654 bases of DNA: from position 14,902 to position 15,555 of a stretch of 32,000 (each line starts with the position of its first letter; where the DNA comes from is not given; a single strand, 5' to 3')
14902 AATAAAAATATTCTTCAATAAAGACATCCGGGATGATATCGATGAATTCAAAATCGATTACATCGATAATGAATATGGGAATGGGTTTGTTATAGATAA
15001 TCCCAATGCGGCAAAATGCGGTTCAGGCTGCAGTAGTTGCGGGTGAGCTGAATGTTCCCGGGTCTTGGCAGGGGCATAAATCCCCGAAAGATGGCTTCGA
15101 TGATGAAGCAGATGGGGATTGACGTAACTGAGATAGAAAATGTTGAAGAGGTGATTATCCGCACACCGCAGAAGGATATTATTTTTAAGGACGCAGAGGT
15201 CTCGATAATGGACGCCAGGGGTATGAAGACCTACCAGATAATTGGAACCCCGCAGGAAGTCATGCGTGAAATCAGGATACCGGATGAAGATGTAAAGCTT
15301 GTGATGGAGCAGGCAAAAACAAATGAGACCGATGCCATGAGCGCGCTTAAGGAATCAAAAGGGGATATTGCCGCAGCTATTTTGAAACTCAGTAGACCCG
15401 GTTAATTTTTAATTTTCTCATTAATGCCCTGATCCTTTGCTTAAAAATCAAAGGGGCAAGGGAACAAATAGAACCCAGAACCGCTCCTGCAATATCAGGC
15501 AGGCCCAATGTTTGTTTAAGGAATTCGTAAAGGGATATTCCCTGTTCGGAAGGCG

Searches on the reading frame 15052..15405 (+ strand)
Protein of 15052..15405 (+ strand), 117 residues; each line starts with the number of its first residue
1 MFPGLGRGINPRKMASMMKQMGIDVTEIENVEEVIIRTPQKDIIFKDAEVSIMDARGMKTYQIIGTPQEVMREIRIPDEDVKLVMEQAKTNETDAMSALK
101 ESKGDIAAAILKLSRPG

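Call 88: search_protein_families(library=pfam, proteins=[window:15052-15405:+], max_evalue=0.001)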
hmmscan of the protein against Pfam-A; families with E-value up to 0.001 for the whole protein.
window:15052-15405:+ (117 aa): 2 families
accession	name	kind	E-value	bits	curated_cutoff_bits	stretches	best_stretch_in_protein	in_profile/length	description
PF01849.23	NAC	-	1.9e-16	60.2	21.3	1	11-69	1-56/57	NAC domain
PF19026.7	UBA_HYPK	-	7.1e-08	32.2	27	1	74-113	1-40/41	HYPK UBA domain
